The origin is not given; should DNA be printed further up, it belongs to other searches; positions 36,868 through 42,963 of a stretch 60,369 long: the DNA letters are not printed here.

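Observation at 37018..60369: Non-cellulolytic cohesin-dockerin-SLH surface-display locus with giant adhesin-like cargo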

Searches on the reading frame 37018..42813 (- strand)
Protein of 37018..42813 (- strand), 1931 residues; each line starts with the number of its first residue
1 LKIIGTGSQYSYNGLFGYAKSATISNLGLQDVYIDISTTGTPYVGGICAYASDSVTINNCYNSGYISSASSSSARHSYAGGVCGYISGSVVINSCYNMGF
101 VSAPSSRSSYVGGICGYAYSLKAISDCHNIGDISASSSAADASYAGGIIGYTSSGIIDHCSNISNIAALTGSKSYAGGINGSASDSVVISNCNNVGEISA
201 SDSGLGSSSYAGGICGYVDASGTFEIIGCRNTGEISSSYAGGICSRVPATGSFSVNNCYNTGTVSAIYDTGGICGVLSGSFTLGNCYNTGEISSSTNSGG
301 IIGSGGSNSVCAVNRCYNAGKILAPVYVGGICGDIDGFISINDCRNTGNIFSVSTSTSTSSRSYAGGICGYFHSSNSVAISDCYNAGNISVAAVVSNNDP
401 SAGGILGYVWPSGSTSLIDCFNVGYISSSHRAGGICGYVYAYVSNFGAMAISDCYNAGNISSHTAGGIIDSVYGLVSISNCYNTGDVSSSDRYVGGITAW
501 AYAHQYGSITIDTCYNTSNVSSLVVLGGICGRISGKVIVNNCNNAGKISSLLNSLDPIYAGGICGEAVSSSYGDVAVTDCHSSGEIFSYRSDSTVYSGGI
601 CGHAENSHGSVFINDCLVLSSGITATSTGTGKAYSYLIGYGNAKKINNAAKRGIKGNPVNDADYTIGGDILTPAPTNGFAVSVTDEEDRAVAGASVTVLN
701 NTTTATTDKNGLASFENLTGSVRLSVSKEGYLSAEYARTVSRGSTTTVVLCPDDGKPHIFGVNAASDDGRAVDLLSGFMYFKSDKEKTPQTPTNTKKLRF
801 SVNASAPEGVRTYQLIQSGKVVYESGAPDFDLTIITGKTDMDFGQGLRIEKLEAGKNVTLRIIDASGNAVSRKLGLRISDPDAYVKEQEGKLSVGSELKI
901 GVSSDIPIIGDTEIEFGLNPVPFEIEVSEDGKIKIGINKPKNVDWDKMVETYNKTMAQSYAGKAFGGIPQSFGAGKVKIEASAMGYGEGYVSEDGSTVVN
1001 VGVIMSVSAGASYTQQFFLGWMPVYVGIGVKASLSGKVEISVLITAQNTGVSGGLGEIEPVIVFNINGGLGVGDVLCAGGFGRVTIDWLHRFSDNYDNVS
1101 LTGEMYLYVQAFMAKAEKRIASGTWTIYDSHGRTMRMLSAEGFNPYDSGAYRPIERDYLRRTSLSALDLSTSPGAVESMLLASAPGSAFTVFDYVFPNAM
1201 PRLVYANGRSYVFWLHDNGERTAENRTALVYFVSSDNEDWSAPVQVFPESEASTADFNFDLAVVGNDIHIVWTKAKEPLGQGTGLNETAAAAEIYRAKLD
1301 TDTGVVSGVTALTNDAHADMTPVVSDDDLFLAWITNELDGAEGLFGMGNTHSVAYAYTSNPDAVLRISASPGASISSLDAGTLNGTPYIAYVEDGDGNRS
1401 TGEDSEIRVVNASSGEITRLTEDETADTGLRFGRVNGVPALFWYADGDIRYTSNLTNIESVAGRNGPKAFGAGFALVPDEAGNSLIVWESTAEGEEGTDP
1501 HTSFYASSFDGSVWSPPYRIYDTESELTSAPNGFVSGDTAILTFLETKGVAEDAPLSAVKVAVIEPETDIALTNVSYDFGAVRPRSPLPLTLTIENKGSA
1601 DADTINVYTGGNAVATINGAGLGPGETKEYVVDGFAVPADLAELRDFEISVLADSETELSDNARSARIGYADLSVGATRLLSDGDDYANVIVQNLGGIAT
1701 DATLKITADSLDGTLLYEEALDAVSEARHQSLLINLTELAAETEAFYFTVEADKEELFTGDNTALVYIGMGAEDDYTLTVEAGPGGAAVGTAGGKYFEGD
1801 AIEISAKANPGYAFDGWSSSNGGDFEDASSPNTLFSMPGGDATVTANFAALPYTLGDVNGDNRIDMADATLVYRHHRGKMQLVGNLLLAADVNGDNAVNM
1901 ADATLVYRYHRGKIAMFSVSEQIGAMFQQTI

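Call 4: search_protein_families(library=pfam, proteins=[window:37018-42813:-], max_evalue=0.01)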
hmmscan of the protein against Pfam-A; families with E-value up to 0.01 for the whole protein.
window:37018-42813:- (1931 aa): 6 families
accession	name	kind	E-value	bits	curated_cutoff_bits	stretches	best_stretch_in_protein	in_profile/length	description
PF18998.6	Flg_new_2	-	3.9e-16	59.2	23.6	1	1776-1850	1-71/73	Divergent InlB B-repeat domain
PF00404.24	Dockerin_1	-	8.6e-12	45.5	22.9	1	1855-1909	1-55/57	Dockerin type I domain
PF13620.12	CarboxypepD_reg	-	6.8e-09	36.4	32.3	1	682-748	5-77/82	Carboxypeptidase regulatory-like domain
PF13715.12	CarbopepD_reg_2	-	2e-05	25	32.2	1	683-748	5-72/88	CarboxypepD_reg-like domain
PF07705.17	CARDB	-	0.00015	22.4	22.7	1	1578-1660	11-90/101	CARDB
PF24067.1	Beta-prop_BT_1020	-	0.00027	21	27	1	1198-1253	50-104/236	BT_1020-like, N-terminal beta propeller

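Call 77: search_protein_families(library=ncbifam, proteins=[window:37018-42813:-], max_evalue=0.01)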
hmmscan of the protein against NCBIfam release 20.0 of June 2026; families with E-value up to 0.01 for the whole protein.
window:37018-42813:- (1931 aa): 2 families
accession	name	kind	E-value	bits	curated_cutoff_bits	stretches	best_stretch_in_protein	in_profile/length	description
TIGR04056.1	OMP_RagA_SusC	subfamily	0.00032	19.2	368.25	1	683-754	7-75/981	SusC/RagA family TonB-linked outer membrane protein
TIGR02543.1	List_Bact_rpt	repeat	0.0007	19.9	20.95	1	1810-1849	4-41/44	TIGR02543 family repeat protein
